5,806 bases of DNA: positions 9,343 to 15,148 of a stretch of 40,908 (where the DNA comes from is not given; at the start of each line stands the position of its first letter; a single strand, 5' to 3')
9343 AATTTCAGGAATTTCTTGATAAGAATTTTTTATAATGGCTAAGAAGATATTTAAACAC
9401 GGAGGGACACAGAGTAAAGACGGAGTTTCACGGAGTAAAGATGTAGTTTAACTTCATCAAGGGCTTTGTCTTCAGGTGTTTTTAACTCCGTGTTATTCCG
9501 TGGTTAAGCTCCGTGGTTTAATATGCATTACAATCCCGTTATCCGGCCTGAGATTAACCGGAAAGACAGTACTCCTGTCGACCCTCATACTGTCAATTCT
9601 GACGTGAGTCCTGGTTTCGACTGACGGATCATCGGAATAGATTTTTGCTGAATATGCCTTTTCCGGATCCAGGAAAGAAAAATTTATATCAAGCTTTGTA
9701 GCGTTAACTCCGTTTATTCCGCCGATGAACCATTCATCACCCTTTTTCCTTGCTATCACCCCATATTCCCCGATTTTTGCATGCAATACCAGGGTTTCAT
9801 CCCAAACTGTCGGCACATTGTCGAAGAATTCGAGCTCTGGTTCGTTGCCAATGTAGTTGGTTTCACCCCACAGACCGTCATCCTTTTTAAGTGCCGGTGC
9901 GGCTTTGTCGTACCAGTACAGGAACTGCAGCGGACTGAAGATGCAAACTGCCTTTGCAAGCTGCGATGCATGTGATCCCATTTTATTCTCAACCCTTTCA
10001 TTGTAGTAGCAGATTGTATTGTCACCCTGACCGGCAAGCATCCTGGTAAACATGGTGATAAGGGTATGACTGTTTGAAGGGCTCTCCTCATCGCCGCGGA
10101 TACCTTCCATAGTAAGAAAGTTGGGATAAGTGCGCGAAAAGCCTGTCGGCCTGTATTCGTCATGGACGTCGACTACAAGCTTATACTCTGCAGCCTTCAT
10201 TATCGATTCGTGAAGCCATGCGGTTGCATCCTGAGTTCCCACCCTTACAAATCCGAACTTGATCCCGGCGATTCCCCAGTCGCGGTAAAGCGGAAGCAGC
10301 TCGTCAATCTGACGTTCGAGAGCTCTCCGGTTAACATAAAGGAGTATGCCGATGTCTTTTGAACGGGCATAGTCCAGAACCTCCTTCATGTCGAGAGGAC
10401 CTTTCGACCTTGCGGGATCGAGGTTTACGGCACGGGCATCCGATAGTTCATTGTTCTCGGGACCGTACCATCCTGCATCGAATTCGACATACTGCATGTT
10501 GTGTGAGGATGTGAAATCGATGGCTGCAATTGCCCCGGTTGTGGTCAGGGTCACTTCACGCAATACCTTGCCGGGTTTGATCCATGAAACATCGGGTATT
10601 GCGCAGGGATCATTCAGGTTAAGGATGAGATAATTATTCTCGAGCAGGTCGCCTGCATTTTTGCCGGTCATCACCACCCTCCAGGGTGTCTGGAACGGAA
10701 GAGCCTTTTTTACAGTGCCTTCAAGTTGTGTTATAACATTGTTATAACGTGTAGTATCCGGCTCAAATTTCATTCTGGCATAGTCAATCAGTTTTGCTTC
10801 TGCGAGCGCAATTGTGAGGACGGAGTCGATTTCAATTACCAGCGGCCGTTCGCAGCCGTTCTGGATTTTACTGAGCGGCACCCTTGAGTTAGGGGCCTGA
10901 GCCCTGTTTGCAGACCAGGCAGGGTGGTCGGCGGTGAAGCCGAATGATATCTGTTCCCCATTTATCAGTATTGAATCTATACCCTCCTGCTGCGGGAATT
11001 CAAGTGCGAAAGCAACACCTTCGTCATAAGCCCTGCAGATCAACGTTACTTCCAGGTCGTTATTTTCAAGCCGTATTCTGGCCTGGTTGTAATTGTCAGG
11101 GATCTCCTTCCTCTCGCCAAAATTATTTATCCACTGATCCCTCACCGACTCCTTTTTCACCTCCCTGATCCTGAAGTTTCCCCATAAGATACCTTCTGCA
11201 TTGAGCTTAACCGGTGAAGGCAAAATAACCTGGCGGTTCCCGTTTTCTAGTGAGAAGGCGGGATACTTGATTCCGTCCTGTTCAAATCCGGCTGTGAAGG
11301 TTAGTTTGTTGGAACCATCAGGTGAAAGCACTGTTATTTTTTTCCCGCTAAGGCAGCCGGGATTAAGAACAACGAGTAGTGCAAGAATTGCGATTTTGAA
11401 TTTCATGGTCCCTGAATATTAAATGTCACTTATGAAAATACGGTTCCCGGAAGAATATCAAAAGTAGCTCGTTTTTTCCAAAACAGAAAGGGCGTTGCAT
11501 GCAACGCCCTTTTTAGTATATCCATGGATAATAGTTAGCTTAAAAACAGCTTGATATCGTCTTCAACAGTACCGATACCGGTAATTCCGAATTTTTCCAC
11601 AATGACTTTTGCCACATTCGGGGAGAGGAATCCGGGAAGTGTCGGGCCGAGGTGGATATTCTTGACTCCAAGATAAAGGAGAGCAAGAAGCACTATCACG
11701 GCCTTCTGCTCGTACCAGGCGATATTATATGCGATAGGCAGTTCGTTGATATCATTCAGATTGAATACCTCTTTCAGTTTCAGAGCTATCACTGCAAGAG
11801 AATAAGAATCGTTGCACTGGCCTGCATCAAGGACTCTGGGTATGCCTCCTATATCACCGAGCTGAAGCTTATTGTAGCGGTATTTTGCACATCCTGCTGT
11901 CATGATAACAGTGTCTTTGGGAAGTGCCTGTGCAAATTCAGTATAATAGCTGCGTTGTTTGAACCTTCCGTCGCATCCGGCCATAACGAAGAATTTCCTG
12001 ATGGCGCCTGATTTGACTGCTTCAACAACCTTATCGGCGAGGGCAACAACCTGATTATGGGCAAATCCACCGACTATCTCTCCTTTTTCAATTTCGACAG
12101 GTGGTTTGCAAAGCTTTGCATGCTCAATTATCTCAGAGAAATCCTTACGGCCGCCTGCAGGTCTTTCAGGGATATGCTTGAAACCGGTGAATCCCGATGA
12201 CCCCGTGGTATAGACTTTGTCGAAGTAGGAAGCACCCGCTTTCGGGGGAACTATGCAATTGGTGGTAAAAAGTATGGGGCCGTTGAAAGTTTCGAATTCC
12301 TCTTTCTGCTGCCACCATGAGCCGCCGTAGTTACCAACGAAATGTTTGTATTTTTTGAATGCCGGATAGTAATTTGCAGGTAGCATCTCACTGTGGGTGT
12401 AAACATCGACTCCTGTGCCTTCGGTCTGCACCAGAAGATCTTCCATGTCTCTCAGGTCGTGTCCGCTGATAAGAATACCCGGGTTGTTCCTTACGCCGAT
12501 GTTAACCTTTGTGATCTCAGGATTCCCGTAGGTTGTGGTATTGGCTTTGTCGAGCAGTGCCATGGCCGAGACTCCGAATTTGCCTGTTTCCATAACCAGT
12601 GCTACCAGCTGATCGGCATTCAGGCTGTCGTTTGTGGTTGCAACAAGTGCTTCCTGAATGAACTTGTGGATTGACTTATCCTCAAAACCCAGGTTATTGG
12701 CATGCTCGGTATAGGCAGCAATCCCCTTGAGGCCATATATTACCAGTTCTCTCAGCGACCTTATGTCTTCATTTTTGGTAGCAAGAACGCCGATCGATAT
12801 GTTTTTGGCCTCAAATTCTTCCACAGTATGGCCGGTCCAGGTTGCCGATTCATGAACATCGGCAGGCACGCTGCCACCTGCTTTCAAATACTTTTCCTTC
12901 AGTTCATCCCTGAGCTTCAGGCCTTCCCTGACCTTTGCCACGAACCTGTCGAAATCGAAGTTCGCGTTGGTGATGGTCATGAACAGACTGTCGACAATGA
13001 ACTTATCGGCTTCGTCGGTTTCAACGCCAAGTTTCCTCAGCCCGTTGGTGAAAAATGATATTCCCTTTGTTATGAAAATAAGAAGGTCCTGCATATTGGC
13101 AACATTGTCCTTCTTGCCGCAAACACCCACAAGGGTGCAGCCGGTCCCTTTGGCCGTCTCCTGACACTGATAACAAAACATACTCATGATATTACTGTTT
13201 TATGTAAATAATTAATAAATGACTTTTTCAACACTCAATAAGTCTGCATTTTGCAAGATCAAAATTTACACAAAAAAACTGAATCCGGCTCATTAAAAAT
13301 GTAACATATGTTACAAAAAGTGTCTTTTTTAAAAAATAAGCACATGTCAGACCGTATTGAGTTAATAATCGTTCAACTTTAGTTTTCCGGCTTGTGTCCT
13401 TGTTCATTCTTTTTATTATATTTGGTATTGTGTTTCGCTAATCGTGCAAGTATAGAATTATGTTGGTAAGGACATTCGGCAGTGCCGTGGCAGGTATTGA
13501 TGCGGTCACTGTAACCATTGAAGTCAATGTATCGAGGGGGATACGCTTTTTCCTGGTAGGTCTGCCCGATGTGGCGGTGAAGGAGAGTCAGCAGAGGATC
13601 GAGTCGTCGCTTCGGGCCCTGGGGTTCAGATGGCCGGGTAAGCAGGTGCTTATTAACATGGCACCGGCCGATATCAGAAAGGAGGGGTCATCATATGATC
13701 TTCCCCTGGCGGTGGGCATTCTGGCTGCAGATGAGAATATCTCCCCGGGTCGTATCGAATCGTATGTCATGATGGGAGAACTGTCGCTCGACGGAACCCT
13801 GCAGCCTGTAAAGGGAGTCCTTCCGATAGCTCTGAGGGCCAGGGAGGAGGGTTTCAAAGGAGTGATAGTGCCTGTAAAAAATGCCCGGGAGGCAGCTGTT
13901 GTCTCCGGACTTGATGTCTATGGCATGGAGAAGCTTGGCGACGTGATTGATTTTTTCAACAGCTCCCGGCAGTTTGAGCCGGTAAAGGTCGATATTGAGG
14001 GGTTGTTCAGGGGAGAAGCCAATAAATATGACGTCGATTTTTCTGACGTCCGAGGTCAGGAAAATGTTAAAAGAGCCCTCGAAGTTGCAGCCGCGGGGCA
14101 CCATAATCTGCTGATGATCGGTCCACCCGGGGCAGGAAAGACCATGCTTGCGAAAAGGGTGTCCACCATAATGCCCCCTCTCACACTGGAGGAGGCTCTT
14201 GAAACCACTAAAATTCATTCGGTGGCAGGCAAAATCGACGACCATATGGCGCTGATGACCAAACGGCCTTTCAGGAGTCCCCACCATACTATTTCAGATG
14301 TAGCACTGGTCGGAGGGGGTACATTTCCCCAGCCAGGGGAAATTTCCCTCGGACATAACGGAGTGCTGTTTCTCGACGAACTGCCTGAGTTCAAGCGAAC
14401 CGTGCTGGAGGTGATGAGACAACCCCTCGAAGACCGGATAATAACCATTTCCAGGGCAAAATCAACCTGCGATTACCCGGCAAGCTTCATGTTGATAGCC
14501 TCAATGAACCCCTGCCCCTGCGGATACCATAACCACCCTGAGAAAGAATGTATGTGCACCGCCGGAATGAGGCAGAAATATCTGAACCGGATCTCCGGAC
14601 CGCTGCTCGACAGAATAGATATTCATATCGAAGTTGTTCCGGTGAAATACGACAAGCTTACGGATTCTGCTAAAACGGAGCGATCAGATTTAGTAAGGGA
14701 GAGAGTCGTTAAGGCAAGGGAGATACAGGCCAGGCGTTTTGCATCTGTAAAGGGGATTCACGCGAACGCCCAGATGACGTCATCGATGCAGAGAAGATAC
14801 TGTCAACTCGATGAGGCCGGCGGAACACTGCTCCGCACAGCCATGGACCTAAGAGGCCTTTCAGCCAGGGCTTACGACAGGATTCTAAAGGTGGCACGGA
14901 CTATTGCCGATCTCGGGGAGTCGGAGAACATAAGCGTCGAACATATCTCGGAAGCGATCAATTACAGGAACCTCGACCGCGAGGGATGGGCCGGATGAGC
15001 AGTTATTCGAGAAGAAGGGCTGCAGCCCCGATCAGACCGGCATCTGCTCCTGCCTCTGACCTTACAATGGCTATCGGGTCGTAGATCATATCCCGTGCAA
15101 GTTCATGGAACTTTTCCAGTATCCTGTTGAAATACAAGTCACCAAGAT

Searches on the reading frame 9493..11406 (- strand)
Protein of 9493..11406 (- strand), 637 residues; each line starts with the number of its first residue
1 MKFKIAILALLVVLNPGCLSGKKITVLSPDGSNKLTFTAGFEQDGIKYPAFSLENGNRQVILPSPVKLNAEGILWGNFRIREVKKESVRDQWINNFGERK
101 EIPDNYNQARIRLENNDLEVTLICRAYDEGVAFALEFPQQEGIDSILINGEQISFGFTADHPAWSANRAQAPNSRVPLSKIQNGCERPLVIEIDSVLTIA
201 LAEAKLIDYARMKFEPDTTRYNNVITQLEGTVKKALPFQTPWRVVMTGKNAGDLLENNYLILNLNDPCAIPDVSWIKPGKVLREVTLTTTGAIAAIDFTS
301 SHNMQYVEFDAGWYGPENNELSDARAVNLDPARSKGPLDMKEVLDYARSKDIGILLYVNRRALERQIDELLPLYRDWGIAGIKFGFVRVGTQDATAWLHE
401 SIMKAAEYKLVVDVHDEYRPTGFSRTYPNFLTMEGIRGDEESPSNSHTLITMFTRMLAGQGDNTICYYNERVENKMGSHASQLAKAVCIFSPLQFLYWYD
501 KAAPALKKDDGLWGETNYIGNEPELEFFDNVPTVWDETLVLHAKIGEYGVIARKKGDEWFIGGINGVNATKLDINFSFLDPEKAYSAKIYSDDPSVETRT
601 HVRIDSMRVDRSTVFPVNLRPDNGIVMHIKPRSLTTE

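Call 4: search_protein_families(library=pfam, proteins=[window:9493-11406:-])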
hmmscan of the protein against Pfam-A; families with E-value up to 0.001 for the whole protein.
window:9493-11406:- (637 aa): 3 families
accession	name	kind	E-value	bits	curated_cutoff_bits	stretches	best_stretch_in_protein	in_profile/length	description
PF14508.12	GH97_N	-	3.3e-48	164.6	25.3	1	26-267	1-229/229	Glycosyl-hydrolase 97 N-terminal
PF10566.15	Glyco_hydro_97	-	2.7e-44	152.1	32.5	1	286-496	30-254/275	Glycoside hydrolase 97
PF14509.12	GH97_C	-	6.9e-29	100.4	25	1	534-630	1-97/97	Glycosyl-hydrolase 97 C-terminal, oligomerisation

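Call 5: search_protein_families(library=ncbifam, proteins=[window:9493-11406:-])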
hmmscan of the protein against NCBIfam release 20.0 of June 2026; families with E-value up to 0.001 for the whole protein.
window:9493-11406:- (637 aa): 1 family
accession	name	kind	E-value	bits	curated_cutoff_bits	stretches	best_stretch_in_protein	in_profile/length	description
NF053844.1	RetAlphGalacBctrd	equivalog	1.2e-72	245.1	800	2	219-629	246-661/662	retaining alpha-galactosidase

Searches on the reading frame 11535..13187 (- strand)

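Call 4: search_protein_families(library=pfam, proteins=[window:11535-13187:-])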
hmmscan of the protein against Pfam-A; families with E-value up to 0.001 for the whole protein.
window:11535-13187:- (550 aa): 1 family
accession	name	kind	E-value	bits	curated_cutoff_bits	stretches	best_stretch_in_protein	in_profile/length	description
PF03063.25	Prismane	-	7.3e-178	592.8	27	1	3-546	1-513/513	Prismane/CO dehydrogenase family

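Call 5: search_protein_families(library=ncbifam, proteins=[window:11535-13187:-])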
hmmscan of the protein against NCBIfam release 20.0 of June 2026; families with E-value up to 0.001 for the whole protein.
window:11535-13187:- (550 aa): 3 families
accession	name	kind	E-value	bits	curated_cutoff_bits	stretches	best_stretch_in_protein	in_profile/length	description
NF003658.0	PRK05290.1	equivalog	8e-259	859.8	367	1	3-549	1-544/546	hydroxylamine reductase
TIGR01703.1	hybrid_clust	equivalog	1.9e-230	765.8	360.8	1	3-548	1-521/522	hydroxylamine reductase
TIGR01702.1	CO_DH_cata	equivalog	9.1e-08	30.7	478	1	366-532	397-586/621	anaerobic carbon-monoxide dehydrogenase catalytic subunit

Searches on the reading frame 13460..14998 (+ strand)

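Call 4: search_protein_families(library=pfam, proteins=[window:13460-14998:+])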
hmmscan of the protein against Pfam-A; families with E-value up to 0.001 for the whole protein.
window:13460-14998:+ (512 aa): 10 families
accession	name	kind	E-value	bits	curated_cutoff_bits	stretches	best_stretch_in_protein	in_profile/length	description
PF01078.27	Mg_chelatase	-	2.8e-96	321.3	20.3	1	193-399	1-206/207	Magnesium chelatase, subunit ChlI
PF13541.12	ChlI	-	2.5e-42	144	27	1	20-141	1-121/121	Subunit ChlI of Mg-chelatase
PF13335.12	Mg_chelatase_C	-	4.5e-31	107.7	26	1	407-503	2-94/94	Magnesium chelatase, subunit ChlI C-terminal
PF07728.20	AAA_5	-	7.3e-11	42.7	22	1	216-353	1-125/139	AAA domain (dynein-related subfamily)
PF00493.29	MCM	-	1e-07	31.7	23.3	1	291-359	113-181/224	MCM P-loop domain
PF05496.18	RuvB_N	-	6.7e-06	26.4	27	0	194-237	6-56/159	Holliday junction DNA helicase RuvB P-loop domain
PF05362.19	Lon_C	-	7.2e-05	22.9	21.1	1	61-163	94-199/205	Lon protease (S16) C-terminal proteolytic domain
PF20030.5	bpMoxR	-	8.2e-05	22.2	27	0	199-238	16-55/205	MoxR domain in the MoxR-vWA-beta-propeller ternary systems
PF00004.35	AAA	-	0.00043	21.2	21.2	0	217-239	1-23/131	ATPase family associated with various cellular activities (AAA)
PF00158.32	Sigma54_activat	-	0.00083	19.5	20.2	0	202-327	10-121/168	Sigma-54 interaction domain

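Call 5: search_protein_families(library=ncbifam, proteins=[window:13460-14998:+])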
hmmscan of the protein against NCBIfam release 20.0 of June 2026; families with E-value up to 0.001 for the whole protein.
window:13460-14998:+ (512 aa): 13 families
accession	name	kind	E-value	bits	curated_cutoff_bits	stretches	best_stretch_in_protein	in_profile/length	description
TIGR00368.1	TIGR00368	hypoth_equivalog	5.8e-188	625.5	362.4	1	7-503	3-499/499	YifB family Mg chelatase-like AAA ATPase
NF007365.0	PRK09862.1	equivalog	4.6e-131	437.8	530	1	8-507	9-496/506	YifB family Mg chelatase-like AAA ATPase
TIGR02902.1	spore_lonB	equivalog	1.2e-15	57.2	723.3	2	193-333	63-209/531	ATP-dependent protease LonB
TIGR00764.1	lon_rel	equivalog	1.7e-14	53.4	516.6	2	196-251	19-74/608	ATP-dependent protease LonB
TIGR02903.1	spore_lon_C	equivalog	1.6e-09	36.8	678.8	0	103-164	550-612/615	Lon family ATP-dependent protease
NF000868.0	PRK00080.1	equivalog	4.8e-07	29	282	0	194-237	24-74/330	Holliday junction branch migration DNA helicase RuvB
TIGR00635.1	ruvB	equivalog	8.9e-07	28.2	299.05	0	194-237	3-53/305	Holliday junction branch migration DNA helicase RuvB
TIGR02442.1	Cob-chelat-sub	hypoth_equivalog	1.3e-06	27.2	779.45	0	282-351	110-179/641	putative cobaltochelatase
TIGR00763.1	lon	equivalog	5.9e-06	25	608.05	0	102-163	725-791/795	endopeptidase La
TIGR00416.1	sms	equivalog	1.4e-05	24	403.05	1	62-163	357-454/454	DNA repair protein RadA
NF038308.1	RNA_repair_RtcR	equivalog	5e-05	22.3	650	0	201-234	191-224/530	RNA repair transcriptional activator RtcR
TIGR03922.1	T7SS_EccA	equivalog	0.00015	20.5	466.65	1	204-243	303-341/557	type VII secretion AAA-ATPase EccA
TIGR02031.1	BchD-ChlD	equivalog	0.00079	18.2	499.55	0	202-352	2-144/608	magnesium chelatase ATPase subunit D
